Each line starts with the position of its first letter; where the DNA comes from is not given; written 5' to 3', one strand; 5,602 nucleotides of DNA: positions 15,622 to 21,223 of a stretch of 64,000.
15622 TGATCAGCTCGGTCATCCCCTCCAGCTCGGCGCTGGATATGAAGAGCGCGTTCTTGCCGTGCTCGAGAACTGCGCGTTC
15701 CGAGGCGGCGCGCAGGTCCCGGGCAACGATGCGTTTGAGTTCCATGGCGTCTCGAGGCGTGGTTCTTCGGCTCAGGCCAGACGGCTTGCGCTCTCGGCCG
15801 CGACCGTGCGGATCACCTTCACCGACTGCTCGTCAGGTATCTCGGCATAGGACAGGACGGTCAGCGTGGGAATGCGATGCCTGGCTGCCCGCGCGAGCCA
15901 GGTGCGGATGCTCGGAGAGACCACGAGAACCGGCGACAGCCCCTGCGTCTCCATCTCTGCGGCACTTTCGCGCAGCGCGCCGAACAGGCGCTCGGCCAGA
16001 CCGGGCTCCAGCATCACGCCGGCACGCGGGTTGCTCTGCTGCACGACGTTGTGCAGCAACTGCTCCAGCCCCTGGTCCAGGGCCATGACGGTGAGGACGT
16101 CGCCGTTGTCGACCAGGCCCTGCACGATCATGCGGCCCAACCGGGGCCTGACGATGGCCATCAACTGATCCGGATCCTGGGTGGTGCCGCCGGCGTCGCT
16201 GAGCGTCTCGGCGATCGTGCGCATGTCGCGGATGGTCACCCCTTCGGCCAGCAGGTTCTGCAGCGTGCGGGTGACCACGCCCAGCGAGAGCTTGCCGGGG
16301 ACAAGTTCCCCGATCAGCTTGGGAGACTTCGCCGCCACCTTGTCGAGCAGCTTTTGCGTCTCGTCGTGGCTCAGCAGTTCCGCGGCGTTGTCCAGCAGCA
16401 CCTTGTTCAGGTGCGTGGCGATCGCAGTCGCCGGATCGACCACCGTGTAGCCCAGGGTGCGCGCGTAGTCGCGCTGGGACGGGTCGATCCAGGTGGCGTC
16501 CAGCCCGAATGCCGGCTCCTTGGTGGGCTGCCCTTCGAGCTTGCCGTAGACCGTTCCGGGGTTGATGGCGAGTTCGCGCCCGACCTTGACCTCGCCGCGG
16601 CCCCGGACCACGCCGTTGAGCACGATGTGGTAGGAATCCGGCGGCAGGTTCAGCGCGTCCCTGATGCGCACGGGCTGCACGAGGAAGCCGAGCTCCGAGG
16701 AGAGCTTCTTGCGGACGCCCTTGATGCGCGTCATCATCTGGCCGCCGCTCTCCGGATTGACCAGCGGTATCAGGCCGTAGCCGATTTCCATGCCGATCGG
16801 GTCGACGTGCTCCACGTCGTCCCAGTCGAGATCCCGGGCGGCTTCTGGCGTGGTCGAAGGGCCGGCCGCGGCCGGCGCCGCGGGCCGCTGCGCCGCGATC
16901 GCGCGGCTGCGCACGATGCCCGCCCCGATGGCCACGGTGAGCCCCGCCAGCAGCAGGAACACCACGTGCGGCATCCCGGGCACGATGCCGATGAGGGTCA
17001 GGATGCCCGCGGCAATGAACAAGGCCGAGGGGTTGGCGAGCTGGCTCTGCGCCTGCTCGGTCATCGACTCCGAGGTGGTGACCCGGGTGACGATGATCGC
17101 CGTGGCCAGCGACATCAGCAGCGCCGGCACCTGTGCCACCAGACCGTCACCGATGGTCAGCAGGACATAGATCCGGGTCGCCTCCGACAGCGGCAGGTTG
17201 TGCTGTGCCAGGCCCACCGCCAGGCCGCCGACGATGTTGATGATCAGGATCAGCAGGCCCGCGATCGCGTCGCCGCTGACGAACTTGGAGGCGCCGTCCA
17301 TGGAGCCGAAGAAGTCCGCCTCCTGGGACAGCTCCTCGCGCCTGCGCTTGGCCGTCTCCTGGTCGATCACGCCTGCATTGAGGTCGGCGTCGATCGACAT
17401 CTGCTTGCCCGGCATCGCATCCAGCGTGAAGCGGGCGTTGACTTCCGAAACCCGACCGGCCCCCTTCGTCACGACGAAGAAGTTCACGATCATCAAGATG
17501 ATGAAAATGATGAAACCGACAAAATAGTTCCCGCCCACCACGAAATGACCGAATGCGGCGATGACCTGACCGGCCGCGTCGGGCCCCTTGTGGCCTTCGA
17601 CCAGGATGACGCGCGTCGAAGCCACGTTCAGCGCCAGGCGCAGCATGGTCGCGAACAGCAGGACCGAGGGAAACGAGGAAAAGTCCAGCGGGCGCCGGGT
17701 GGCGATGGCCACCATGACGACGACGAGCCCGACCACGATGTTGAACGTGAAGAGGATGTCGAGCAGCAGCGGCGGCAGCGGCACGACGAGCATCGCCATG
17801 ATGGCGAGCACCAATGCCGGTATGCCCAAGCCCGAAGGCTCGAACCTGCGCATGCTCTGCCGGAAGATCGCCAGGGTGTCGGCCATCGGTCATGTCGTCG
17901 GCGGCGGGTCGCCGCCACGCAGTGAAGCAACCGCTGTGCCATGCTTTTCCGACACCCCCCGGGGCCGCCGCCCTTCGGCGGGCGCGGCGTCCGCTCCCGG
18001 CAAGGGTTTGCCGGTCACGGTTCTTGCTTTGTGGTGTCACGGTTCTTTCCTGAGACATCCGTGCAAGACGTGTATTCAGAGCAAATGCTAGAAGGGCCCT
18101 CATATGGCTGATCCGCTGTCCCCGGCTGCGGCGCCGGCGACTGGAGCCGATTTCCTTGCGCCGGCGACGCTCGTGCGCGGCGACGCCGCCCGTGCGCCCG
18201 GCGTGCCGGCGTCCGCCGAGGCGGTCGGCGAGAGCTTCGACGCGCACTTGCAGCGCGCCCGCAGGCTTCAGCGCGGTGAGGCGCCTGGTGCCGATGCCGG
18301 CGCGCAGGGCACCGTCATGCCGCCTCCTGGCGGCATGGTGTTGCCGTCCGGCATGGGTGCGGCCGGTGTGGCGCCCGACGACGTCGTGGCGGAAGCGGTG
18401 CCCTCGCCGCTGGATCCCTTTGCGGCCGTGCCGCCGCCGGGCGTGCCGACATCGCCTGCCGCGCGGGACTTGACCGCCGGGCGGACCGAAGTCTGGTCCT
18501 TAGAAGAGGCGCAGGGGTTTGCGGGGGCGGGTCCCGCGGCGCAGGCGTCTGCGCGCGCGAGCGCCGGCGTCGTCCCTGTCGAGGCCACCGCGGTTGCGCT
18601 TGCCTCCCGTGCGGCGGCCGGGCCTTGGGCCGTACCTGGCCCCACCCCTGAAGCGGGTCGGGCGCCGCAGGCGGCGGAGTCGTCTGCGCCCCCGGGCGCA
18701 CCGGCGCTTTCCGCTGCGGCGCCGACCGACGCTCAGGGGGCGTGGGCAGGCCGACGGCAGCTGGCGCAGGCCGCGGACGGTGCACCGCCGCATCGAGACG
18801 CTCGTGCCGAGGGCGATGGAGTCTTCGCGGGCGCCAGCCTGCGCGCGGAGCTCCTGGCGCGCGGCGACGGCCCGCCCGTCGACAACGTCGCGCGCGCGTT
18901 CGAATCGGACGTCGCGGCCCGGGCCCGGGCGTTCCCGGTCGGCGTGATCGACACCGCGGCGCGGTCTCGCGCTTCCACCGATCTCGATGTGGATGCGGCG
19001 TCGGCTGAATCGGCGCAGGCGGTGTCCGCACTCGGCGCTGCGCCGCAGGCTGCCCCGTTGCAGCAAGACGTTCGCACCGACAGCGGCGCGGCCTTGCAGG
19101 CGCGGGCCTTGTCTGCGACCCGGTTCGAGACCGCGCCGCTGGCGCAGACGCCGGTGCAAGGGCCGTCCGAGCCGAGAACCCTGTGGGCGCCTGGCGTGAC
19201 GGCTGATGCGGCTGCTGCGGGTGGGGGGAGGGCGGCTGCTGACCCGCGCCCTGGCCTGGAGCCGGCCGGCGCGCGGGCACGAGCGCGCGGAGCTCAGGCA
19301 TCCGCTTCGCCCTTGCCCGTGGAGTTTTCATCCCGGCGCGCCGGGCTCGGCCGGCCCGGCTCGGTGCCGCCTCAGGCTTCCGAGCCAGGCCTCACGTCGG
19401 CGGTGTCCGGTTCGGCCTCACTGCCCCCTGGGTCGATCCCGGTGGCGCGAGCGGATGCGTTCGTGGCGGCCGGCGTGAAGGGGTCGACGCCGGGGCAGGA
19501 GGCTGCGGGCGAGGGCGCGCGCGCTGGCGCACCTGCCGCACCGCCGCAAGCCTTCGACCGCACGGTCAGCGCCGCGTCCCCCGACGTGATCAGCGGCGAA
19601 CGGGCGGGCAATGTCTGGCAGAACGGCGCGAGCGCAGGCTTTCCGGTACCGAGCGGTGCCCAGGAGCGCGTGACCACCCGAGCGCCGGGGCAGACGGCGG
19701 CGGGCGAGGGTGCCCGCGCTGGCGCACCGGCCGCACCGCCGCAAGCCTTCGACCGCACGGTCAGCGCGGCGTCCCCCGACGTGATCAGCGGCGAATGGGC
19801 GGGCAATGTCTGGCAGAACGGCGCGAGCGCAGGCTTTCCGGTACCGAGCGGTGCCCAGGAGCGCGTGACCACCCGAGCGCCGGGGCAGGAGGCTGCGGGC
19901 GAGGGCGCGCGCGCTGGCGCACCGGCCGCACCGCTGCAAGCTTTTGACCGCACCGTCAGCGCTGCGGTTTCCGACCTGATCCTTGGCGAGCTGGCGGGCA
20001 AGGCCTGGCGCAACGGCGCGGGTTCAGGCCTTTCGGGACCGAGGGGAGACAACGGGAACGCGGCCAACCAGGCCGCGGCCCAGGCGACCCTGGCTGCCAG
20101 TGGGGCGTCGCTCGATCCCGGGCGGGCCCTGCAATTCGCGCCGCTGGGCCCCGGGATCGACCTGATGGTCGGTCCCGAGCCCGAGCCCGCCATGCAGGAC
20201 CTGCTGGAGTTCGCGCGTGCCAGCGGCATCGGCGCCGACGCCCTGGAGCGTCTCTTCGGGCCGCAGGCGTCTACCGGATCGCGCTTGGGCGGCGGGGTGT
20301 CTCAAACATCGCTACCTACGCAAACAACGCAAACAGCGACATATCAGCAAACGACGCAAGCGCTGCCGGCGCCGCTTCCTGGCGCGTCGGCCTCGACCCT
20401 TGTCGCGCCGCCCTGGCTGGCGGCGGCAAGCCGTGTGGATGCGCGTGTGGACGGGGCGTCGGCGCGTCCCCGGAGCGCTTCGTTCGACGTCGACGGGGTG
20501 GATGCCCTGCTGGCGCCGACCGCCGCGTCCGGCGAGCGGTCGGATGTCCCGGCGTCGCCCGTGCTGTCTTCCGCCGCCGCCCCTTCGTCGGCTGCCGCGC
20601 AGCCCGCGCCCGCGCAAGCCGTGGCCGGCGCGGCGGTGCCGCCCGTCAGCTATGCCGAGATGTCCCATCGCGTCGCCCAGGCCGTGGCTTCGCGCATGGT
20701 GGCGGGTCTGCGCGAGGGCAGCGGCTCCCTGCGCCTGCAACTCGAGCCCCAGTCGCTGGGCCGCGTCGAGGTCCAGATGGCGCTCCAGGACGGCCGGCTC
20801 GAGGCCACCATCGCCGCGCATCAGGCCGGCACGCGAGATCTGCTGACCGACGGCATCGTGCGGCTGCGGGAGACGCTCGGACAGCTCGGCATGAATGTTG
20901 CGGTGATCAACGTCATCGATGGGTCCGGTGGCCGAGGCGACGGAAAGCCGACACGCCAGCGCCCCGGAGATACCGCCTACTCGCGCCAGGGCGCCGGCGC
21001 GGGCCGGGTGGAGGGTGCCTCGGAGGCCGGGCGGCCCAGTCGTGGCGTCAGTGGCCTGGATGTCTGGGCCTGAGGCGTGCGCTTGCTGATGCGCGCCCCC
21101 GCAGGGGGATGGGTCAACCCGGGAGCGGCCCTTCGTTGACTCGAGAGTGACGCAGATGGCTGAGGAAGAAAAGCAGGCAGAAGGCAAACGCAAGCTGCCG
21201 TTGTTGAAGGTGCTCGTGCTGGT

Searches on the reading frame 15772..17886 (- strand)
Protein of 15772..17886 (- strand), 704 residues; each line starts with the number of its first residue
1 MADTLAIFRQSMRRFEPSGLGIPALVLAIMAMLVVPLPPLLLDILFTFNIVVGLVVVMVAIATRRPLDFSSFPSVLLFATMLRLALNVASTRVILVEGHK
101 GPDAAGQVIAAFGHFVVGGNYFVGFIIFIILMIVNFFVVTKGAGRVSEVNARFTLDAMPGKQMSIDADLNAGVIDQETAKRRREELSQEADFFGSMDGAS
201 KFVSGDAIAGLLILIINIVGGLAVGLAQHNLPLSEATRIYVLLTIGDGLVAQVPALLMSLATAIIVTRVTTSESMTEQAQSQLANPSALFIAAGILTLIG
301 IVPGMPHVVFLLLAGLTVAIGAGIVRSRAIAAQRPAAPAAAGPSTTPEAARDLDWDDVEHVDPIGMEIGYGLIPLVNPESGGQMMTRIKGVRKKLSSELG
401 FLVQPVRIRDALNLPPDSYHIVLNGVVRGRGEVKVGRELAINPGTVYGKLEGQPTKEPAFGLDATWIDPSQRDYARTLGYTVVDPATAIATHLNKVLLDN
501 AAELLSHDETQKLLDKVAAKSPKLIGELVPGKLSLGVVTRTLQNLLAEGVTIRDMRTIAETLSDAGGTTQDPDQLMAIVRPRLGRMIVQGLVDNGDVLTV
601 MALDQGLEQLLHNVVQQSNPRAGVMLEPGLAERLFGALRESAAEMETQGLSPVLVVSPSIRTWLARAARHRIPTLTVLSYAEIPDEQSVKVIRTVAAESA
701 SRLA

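Call 41: search_protein_families(library=pfam, proteins=[window:15772-17886:-], max_evalue=0.001)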
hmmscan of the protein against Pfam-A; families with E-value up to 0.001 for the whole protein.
window:15772-17886:- (704 aa): 1 family
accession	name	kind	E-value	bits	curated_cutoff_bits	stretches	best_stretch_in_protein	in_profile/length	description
PF00771.25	FHIPEP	-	1.4e-257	856.9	29.1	1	29-686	1-655/657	FHIPEP family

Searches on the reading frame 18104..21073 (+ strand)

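Call 41: search_protein_families(library=pfam, proteins=[window:18104-21073:+], max_evalue=0.001)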
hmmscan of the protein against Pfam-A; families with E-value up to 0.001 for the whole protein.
window:18104-21073:+ (989 aa): 1 family
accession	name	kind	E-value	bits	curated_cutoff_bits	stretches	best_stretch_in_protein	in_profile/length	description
PF02120.21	Flg_hook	-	1.8e-15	56.9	29.8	1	867-943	6-82/85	Flagellar hook-length control protein FliK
